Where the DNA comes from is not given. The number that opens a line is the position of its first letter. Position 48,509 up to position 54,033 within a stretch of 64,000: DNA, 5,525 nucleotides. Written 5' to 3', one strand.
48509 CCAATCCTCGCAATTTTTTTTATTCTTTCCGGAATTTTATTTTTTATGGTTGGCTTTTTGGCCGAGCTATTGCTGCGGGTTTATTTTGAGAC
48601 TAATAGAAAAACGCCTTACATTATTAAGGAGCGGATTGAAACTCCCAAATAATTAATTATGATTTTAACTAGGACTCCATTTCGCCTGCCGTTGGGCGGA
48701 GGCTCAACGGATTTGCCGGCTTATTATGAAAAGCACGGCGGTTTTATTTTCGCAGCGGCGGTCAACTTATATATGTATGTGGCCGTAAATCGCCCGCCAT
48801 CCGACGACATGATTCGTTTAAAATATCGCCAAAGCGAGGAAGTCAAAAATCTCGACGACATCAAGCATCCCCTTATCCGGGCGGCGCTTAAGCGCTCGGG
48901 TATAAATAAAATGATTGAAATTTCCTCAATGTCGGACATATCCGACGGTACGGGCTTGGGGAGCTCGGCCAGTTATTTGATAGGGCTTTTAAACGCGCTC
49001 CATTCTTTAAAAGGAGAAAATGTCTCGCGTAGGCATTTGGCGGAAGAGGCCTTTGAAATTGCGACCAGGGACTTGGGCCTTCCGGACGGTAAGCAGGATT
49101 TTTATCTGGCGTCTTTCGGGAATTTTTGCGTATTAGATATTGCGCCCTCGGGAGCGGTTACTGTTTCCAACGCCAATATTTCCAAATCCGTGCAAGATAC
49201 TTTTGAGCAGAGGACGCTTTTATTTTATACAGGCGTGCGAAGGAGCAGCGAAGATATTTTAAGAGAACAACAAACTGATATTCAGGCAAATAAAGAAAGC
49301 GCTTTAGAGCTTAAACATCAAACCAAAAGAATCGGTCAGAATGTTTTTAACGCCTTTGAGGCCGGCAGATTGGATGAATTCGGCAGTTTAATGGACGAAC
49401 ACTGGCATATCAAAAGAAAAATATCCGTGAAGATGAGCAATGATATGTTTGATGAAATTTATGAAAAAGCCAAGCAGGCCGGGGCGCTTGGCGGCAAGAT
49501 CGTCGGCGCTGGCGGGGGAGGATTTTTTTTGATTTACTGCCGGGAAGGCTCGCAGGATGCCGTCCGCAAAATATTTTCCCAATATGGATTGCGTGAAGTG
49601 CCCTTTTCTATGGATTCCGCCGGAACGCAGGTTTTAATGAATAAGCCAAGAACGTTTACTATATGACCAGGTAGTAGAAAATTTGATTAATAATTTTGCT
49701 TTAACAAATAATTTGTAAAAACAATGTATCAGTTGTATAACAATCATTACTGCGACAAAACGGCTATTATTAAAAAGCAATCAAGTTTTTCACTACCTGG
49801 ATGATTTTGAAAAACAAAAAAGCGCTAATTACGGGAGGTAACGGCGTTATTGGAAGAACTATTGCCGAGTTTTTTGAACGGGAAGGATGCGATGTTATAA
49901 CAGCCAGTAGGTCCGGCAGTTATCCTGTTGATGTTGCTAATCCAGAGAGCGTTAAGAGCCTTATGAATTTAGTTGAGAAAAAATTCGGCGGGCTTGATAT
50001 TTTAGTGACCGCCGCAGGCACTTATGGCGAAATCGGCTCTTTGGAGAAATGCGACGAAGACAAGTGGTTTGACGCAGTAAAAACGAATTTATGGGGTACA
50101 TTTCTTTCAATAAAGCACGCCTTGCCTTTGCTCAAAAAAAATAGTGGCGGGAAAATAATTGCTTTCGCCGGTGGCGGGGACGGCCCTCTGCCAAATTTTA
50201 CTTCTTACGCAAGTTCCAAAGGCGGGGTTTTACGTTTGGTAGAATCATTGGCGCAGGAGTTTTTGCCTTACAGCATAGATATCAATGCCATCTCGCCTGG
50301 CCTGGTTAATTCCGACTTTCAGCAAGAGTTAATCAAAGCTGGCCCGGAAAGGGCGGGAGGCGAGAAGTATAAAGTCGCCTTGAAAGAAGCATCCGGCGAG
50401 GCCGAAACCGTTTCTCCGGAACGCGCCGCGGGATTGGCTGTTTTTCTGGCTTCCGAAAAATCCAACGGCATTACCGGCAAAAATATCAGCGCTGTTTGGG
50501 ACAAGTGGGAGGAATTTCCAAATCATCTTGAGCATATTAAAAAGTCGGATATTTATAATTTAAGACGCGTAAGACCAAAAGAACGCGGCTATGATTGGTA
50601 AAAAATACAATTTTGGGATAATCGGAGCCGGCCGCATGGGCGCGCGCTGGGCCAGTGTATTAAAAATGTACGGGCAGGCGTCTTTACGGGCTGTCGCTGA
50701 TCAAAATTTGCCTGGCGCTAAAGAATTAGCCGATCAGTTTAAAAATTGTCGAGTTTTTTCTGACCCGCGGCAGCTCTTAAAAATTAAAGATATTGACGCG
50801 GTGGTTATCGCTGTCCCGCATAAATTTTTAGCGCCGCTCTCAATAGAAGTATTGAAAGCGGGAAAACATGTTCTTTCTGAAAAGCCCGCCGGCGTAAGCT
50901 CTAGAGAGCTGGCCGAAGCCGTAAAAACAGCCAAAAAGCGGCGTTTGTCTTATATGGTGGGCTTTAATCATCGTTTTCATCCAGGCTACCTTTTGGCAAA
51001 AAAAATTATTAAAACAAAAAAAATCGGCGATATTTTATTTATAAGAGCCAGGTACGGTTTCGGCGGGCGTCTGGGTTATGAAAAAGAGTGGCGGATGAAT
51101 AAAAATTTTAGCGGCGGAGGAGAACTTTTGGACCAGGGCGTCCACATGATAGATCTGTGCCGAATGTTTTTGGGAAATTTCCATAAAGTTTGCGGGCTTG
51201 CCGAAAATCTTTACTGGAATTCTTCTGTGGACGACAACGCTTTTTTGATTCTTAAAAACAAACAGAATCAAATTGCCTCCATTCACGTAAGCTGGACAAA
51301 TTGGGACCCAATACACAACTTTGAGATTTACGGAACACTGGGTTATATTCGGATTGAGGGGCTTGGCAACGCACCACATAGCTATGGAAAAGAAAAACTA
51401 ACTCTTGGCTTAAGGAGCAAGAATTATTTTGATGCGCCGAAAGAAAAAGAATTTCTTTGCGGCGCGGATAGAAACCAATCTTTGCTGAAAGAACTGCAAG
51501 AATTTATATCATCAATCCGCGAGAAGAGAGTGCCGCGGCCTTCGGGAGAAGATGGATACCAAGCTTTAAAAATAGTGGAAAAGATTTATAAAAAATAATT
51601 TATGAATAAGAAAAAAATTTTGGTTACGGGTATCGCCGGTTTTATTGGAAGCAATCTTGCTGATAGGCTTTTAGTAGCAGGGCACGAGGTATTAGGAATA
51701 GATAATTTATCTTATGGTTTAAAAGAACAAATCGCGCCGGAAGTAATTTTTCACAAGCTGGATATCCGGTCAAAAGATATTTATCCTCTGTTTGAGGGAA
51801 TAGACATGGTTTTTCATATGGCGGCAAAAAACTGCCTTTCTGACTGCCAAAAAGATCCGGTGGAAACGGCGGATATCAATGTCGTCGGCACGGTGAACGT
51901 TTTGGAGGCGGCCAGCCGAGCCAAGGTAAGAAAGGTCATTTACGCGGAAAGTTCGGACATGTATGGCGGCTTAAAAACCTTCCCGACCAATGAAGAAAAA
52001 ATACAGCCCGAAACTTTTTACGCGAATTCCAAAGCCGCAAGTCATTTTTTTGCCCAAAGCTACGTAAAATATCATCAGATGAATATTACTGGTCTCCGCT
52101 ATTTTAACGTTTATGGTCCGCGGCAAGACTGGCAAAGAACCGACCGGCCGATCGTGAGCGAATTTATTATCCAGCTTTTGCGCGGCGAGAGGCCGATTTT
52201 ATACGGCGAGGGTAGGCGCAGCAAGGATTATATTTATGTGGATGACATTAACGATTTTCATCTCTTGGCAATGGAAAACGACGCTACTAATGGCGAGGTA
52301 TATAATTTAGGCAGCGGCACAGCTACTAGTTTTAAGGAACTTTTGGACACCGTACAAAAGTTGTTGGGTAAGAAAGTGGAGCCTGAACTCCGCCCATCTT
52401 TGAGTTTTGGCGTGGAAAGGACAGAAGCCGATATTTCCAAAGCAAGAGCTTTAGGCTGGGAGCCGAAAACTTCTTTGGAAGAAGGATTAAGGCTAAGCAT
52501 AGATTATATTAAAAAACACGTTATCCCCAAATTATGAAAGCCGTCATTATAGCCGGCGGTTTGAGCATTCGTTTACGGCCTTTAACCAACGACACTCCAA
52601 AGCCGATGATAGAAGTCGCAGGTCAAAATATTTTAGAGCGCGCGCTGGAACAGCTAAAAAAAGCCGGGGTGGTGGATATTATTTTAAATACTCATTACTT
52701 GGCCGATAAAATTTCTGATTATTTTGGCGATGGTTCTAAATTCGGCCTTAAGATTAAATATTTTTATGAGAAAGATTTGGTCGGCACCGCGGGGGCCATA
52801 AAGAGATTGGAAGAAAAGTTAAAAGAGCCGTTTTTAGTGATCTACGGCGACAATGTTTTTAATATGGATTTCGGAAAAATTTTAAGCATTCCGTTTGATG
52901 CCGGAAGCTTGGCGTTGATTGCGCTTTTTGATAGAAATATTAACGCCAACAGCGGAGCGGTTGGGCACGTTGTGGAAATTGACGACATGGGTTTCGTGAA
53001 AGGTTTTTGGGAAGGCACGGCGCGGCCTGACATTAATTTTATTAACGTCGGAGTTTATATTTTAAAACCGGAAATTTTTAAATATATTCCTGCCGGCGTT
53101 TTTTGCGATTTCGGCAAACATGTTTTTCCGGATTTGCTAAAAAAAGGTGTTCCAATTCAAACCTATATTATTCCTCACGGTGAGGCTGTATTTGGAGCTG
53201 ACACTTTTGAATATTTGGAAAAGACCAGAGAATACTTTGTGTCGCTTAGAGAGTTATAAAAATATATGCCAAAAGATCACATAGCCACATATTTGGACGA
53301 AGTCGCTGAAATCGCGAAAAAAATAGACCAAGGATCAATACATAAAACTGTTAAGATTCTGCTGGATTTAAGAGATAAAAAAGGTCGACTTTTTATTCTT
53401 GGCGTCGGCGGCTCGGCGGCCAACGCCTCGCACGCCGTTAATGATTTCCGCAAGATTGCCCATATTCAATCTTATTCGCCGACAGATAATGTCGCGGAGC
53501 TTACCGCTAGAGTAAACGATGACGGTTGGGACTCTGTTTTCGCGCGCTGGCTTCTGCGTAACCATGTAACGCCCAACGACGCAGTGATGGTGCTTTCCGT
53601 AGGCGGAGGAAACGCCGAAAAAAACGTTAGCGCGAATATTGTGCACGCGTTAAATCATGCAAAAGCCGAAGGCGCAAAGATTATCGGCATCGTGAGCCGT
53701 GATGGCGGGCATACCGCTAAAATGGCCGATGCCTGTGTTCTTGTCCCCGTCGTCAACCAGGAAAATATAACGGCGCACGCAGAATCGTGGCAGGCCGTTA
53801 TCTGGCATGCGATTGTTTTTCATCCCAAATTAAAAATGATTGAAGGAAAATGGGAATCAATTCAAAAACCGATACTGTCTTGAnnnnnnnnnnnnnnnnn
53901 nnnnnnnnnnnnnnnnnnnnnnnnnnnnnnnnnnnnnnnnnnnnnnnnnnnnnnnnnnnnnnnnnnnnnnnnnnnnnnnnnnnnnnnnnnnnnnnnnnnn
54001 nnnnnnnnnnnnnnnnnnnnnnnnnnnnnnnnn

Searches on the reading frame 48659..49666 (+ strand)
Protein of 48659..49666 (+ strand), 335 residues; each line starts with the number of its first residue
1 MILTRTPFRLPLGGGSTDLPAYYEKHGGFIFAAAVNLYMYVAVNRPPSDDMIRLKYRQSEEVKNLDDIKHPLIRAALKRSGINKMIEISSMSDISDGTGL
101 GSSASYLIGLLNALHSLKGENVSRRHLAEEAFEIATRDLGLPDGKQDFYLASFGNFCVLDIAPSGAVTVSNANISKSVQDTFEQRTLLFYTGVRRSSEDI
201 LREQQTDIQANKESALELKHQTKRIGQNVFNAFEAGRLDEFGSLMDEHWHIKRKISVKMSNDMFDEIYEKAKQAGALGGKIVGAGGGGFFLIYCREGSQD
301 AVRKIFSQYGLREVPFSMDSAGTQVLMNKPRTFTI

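Call 4: search_protein_families(library=pfam, proteins=[window:48659-49666:+], max_evalue=0.01)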
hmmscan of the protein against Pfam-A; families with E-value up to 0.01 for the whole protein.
window:48659-49666:+ (335 aa): 3 families
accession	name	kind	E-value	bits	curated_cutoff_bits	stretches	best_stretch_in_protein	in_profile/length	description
PF08544.19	GHMP_kinases_C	-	1.2e-11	45.2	21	1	232-308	4-81/85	GHMP kinases C terminal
PF00288.32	GHMP_kinases_N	-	2e-10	41.2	22.3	1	75-154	9-86/87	GHMP kinases N terminal domain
PF22700.2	MVD-like_N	-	0.0053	16.9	27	0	50-130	48-127/157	Diphosphomevalonate decarboxylase-like N-terminal domain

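Call 67: search_protein_families(library=ncbifam, proteins=[window:48659-49666:+], max_evalue=1e-10)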
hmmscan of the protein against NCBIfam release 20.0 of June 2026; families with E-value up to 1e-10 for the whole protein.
window:48659-49666:+ (335 aa): 5 families
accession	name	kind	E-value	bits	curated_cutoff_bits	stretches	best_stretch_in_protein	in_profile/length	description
NF049969.1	GlMnHpPKinHddA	equivalog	2.4e-42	145.6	600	1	2-292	3-302/338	D-glycero-D-manno-heptose 7-phosphate kinase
NF009948.0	PRK13412.1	equivalog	1.2e-26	92.8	721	1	4-308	612-950/974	bifunctional fucokinase/fucose-1-phosphate guanylyltransferase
TIGR00549.1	mevalon_kin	equivalog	1.2e-21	77.4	163.05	1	32-291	21-274/276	mevalonate kinase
NF003036.0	PRK03926.1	equivalog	4.7e-15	55.5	403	1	31-304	25-277/302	mevalonate kinase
NF003006.0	PRK03817.1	equivalog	9.1e-14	51.2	443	0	195-309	215-329/352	galactokinase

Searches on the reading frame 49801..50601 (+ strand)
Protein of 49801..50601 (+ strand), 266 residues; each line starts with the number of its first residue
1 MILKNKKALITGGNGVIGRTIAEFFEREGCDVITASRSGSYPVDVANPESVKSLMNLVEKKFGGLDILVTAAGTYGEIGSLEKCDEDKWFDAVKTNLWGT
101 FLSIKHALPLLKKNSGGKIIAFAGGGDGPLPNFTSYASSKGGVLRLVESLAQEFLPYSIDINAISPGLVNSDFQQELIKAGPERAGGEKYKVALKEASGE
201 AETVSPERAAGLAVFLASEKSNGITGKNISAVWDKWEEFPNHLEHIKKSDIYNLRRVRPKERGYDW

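Call 4: search_protein_families(library=pfam, proteins=[window:49801-50601:+], max_evalue=0.01)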
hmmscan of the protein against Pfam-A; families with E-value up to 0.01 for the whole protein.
window:49801-50601:+ (266 aa): 6 families
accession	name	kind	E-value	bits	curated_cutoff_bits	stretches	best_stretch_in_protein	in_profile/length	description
PF13561.12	adh_short_C2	-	3.7e-36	125.3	27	1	37-229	44-229/236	Enoyl-(Acyl carrier protein) reductase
PF00106.31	adh_short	-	4.6e-34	118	26.6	1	6-177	1-190/195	short chain dehydrogenase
PF23441.1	SDR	-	1.7e-05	24.8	27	1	56-175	82-200/258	SDR-like rossmann domain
PF08659.16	KR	-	3.8e-05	24.1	22.6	0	41-100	58-116/180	KR domain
PF01370.27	Epimerase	-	4.9e-05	23.3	20.9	1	8-49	1-54/240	NAD dependent epimerase/dehydratase family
PF04321.23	RmlD_sub_bind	-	0.00079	19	27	1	7-59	2-51/287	RmlD substrate binding domain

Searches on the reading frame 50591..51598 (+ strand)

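Call 4: search_protein_families(library=pfam, proteins=[window:50591-51598:+], max_evalue=0.01)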
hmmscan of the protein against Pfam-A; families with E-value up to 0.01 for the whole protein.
window:50591-51598:+ (335 aa): 8 families
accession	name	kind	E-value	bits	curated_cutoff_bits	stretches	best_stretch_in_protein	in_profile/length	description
PF22725.1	GFO_IDH_MocA_C3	-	1.4e-26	93.3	27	1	133-254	1-124/124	GFO/IDH/MocA C-terminal domain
PF02894.22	GFO_IDH_MocA_C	-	1.8e-23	83.9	22.9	1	137-334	1-208/218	Oxidoreductase family, C-terminal alpha/beta domain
PF01408.29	GFO_IDH_MocA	-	1.4e-21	77.9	24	1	7-125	2-120/120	Oxidoreductase family, NAD-binding Rossmann fold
PF03447.22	NAD_binding_3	-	5.1e-05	24.4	24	1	12-113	1-108/116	Homoserine dehydrogenase, NAD binding domain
PF03807.23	F420_oxidored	-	0.00035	21.5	21.6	1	8-95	2-89/94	NADP oxidoreductase coenzyme F420-dependent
PF01488.26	Shikimate_DH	-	0.0036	17.8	24.3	1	7-75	14-83/138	Shikimate / quinate 5-dehydrogenase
PF08635.15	ox_reductase_C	-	0.0057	16.8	22.5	1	136-209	9-79/142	Putative oxidoreductase C terminal domain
PF22685.1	Gal80p_C-like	-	0.01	16.5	29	0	134-210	4-84/152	Gal80p, C-terminal domain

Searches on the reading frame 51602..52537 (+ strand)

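Call 4: search_protein_families(library=pfam, proteins=[window:51602-52537:+], max_evalue=0.01)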
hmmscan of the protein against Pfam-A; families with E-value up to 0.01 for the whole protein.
window:51602-52537:+ (311 aa): 9 families
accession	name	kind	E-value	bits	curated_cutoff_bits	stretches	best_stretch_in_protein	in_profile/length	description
PF01370.27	Epimerase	-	4.5e-57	193.7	20.9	1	6-237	1-240/240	NAD dependent epimerase/dehydratase family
PF16363.11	GDP_Man_Dehyd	-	9.5e-51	173.6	27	1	7-297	1-330/332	GDP-mannose 4,6 dehydratase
PF01073.25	3Beta_HSD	-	1.6e-19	70.4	22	1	7-256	1-269/280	3-beta hydroxysteroid dehydrogenase/isomerase family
PF02719.21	Polysacc_synt_2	-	9e-12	45.2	20.2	1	6-260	1-252/293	Polysaccharide biosynthesis protein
PF04321.23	RmlD_sub_bind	-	8.2e-09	35.4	27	1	5-154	2-139/287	RmlD substrate binding domain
PF07993.18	NAD_binding_4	-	3.2e-08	33.5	20.1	1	52-165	74-202/258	Male sterility protein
PF13460.12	NAD_binding_10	-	8.5e-06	26.2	27.2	1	10-164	1-145/184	NAD(P)H-binding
PF05368.20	NmrA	-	7e-05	23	27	1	3-262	2-241/298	NmrA-like family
PF00106.31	adh_short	-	0.0031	17.4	26.6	0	4-106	1-121/195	short chain dehydrogenase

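Call 67: search_protein_families(library=ncbifam, proteins=[window:51602-52537:+], max_evalue=1e-10)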
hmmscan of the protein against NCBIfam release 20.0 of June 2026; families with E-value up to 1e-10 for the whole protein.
window:51602-52537:+ (311 aa): 20 families
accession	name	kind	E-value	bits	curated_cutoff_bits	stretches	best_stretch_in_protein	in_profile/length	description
TIGR02197.1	heptose_epim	equivalog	2.6e-43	148.4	274.6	1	6-303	1-313/316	ADP-glyceromanno-heptose 6-epimerase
TIGR04180.1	EDH_00030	hypoth_equivalog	3.9e-43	147.6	475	1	6-290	1-296/297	NAD-dependent 4,6-dehydratase LegB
TIGR01179.1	galE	equivalog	5.1e-42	143.9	262.3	1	5-305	1-327/332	UDP-glucose 4-epimerase GalE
NF011728.1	PRK15181.1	equivalog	9.4e-42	143.2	760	1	3-306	15-341/348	Vi polysaccharide biosynthesis UDP-N-acetylglucosaminuronic acid C-4 epimerase TviC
TIGR01181.1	dTDP_gluc_dehyt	equivalog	1.9e-40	139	365.1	1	5-305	1-313/321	dTDP-glucose 4,6-dehydratase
NF007956.0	PRK10675.1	subfamily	1.9e-26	93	394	1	5-294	2-320/338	UDP-glucose 4-epimerase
NF008360.0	PRK11150.1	equivalog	1.2e-25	90.4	452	1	6-295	2-298/310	ADP-glyceromanno-heptose 6-epimerase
NF047922.1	GDPFucSynFcl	equivalog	1.2e-24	87.3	500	1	3-299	2-297/308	GDP-L-fucose synthase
TIGR03466.1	HpnA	hypoth_equivalog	7.7e-22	77.6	367.65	1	5-293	2-283/327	hopanoid-associated sugar epimerase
TIGR02622.1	CDP_4_6_dhtase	equivalog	2.7e-19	69.5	278.45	1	2-306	3-333/352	CDP-glucose 4,6-dehydratase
NF042422.1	oxyalk_red_OleD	equivalog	5.6e-19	68.7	580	1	5-271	2-263/329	2-alkyl-3-oxoalkanoate reductase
NF007582.0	PRK10217.1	equivalog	9.2e-19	67.7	698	1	4-302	2-330/355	dTDP-glucose 4,6-dehydratase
NF042423.1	oxyalk_red_Shew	equivalog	4.8e-18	65.3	580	1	4-248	9-250/331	2-alkyl-3-oxoalkanoate reductase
NF007490.0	PRK10084.1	subfamily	1.4e-17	63.7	649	0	129-302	156-333/361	dTDP-glucose 4,6-dehydratase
NF008872.0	PRK11908.1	equivalog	5e-17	62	294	1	4-255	2-271/349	bifunctional UDP-4-keto-pentose/UDP-xylose synthase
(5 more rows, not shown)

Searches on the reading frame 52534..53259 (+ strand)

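Call 4: search_protein_families(library=pfam, proteins=[window:52534-53259:+], max_evalue=0.01)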
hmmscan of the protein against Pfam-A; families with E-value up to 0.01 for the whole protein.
window:52534-53259:+ (241 aa): 2 families
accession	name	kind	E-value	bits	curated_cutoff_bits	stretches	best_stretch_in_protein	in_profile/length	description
PF00483.29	NTP_transferase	-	2.8e-28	99.6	21.2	1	2-205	1-213/245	Nucleotidyl transferase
PF12804.13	NTP_transf_3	-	8.6e-08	33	27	1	3-109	1-98/160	MobA-like NTP transferase domain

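Call 67: search_protein_families(library=ncbifam, proteins=[window:52534-53259:+], max_evalue=1e-10)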
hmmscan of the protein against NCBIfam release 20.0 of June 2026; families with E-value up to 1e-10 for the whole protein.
window:52534-53259:+ (241 aa): 13 families
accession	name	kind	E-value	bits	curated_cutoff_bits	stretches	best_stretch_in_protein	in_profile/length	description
NF052502.1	man1P_GTase_Rv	exception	7.5e-44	150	440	1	2-212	2-209/352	mannose-1-phosphate guanylyltransferase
TIGR03992.1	Arch_glmU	subfamily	2.9e-35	121.9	292.1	1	1-186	1-177/393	bifunctional sugar-1-phosphate nucleotidylyltransferase/acetyltransferase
NF041313.1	UDPGP_AglF_Halo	equivalog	2.6e-32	112.1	400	1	1-184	1-181/234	UTP--glucose-1-phosphate uridylyltransferase AglF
NF045761.1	NAMPUrTaseMurU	equivalog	3.1e-32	112.3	250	1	1-134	1-139/226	N-acetylmuramate alpha-1-phosphate uridylyltransferase MurU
NF049965.1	GlMnHpPGnyltfHddC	equivalog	2.2e-29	102.7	300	1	1-184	1-174/221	D-glycero-D-manno-heptose 1-phosphate guanosyltransferase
TIGR01208.1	rmlA_long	equivalog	5.1e-26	91.4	320.25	1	2-185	1-182/353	glucose-1-phosphate thymidylyltransferase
NF041173.1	Sug_nt_acttase_Thmprot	equivalog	4.3e-21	75.3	600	1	1-202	1-193/405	bifunctional sugar-1-phosphate nucleotidylyltransferase/acetyltransferase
NF045697.1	MurNAcPUrMurU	equivalog_domain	2.6e-17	63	370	1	5-191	2-189/229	N-acetylmuramate alpha-1-phosphate uridylyltransferase MurU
TIGR02623.1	G1P_cyt_trans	equivalog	7.2e-17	61.7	300.25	0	1-65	1-65/255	glucose-1-phosphate cytidylyltransferase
TIGR02091.1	glgC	equivalog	1.3e-15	57.4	424.9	1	3-211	3-237/364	glucose-1-phosphate adenylyltransferase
NF003670.0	PRK05293.1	equivalog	4.9e-14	52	470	1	3-211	7-236/382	glucose-1-phosphate adenylyltransferase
TIGR01207.1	rmlA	equivalog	2.4e-12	46.6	360.65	1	2-182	1-180/286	glucose-1-phosphate thymidylyltransferase RfbA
NF012024.0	PRK15480.1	equivalog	8.6e-12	44.8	588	1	2-180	5-182/292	glucose-1-phosphate thymidylyltransferase RfbA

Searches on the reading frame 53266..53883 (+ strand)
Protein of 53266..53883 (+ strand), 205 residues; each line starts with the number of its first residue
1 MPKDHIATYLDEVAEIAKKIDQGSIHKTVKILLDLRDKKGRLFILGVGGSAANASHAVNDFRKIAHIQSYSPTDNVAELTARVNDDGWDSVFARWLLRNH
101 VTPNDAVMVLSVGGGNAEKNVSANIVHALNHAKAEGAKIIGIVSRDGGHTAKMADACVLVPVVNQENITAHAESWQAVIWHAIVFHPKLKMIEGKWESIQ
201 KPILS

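Call 5: search_protein_families(library=pfam, proteins=[window:53266-53883:+], max_evalue=0.01)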
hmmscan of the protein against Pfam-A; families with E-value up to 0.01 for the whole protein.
window:53266-53883:+ (205 aa): 2 families
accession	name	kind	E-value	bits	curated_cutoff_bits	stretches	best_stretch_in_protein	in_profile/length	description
PF13580.11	SIS_2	-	1.2e-12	48.5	27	1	9-144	2-138/138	SIS domain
PF01380.27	SIS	-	2.6e-08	34.2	25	1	100-168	50-111/131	SIS domain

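Call 67: search_protein_families(library=ncbifam, proteins=[window:53266-53883:+], max_evalue=1e-10)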
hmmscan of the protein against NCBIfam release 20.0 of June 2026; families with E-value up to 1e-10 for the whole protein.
window:53266-53883:+ (205 aa): 3 families
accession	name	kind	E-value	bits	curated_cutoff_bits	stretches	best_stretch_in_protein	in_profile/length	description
TIGR00441.1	gmhA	equivalog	7e-16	58.7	209.45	1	30-169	2-139/154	D-sedoheptulose 7-phosphate isomerase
NF001628.0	PRK00414.1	equivalog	2.9e-12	46.6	265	1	4-164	4-166/192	D-sedoheptulose 7-phosphate isomerase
NF010546.0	PRK13936.1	equivalog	2.9e-11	43.5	276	1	17-183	21-184/197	phosphoheptose isomerase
